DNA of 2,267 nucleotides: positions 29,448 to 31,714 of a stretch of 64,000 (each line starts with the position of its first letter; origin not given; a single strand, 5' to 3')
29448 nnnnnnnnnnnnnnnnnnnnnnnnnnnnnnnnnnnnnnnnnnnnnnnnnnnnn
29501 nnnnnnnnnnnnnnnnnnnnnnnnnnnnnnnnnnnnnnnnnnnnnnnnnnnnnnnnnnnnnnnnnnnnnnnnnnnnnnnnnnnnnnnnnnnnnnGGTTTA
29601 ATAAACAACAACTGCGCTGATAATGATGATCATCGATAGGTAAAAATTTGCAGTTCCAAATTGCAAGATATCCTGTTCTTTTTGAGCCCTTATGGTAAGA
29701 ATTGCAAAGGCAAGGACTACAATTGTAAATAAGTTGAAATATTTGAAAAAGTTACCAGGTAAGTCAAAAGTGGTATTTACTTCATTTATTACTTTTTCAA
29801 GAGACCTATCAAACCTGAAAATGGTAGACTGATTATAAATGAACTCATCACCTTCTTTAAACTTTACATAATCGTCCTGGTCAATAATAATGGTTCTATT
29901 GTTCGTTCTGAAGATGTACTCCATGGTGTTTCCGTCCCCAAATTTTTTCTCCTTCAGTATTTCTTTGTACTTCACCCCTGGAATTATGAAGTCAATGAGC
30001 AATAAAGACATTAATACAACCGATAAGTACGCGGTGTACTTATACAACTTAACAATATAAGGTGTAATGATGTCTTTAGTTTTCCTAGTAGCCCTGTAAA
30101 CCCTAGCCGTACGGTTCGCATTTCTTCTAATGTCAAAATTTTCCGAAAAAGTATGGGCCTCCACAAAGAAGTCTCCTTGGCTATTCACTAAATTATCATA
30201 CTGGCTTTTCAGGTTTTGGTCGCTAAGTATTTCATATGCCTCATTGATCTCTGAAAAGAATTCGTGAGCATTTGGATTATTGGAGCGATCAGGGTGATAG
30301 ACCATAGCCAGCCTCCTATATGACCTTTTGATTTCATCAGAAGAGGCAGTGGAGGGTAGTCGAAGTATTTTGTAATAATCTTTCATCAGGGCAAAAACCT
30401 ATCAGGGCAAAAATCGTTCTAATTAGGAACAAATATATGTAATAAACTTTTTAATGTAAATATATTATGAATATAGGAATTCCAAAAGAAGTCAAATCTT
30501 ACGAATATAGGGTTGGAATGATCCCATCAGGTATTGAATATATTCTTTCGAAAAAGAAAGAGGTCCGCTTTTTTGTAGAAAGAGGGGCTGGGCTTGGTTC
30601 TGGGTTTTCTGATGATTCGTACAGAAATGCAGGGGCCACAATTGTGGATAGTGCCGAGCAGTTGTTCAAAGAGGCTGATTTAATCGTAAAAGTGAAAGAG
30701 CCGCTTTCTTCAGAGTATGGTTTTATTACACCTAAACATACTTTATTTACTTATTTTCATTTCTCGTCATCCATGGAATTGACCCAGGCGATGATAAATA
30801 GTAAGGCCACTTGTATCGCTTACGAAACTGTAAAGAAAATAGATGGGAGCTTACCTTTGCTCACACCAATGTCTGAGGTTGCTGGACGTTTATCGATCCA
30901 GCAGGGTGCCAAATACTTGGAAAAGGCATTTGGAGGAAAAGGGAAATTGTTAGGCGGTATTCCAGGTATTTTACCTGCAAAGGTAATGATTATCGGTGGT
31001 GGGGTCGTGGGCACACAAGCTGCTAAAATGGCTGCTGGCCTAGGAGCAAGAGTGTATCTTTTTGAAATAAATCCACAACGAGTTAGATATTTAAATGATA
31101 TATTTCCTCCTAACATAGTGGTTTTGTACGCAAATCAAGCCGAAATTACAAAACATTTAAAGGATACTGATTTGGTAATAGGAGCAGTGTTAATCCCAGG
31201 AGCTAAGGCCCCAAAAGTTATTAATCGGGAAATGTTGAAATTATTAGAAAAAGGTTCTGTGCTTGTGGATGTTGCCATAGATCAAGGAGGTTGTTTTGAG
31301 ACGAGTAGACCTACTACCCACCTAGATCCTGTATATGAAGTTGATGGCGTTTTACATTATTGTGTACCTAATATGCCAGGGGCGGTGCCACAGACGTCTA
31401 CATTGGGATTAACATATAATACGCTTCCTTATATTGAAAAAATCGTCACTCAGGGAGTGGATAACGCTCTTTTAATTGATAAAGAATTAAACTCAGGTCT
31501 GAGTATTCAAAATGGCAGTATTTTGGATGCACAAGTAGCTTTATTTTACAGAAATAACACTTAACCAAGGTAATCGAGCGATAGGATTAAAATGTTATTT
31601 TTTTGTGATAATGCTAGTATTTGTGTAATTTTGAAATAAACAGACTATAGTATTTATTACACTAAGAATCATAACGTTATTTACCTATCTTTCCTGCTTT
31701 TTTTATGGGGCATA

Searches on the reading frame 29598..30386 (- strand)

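Call 52: search_protein_families(library=pfam, proteins=[window:29598-30386:-], max_evalue=0.0001)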
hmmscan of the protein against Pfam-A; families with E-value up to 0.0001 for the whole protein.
window:29598-30386:- (262 aa): 1 family
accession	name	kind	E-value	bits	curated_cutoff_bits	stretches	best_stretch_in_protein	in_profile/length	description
PF00226.36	DnaJ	-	2.6e-24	85.6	27.8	1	3-64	1-63/63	DnaJ domain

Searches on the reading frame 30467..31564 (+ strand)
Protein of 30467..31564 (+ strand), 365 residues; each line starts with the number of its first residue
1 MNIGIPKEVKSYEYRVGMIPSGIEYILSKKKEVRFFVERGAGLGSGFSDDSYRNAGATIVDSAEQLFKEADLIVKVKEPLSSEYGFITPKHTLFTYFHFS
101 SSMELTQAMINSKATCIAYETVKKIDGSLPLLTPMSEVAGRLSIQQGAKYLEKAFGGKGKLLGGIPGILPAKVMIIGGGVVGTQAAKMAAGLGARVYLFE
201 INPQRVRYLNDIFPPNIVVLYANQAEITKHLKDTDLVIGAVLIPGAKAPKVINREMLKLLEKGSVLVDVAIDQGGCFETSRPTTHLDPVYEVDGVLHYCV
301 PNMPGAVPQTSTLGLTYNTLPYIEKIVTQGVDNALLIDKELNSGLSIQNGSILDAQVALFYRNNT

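Call 52: search_protein_families(library=pfam, proteins=[window:30467-31564:+], max_evalue=0.0001)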
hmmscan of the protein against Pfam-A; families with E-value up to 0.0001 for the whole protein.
window:30467-31564:+ (365 aa): 5 families
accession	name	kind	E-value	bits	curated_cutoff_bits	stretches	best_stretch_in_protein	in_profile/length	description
PF01262.27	AlaDh_PNT_C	-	8.9e-84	280.6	23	1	143-353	1-212/214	Alanine dehydrogenase/PNT, C-terminal domain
PF05222.21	AlaDh_PNT_N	-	2.3e-43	148.1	30.4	1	4-139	1-136/136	Alanine dehydrogenase/PNT, N-terminal domain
PF02826.25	2-Hacid_dh_C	-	2.7e-07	30.6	25.1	1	171-270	37-127/178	D-isomer specific 2-hydroxyacid dehydrogenase, NAD binding domain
PF07992.20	Pyr_redox_2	-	1.6e-05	25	26.1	1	169-210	141-182/291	Pyridine nucleotide-disulphide oxidoreductase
PF00070.33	Pyr_redox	-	6.3e-05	23.9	22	0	172-209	1-38/82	Pyridine nucleotide-disulphide oxidoreductase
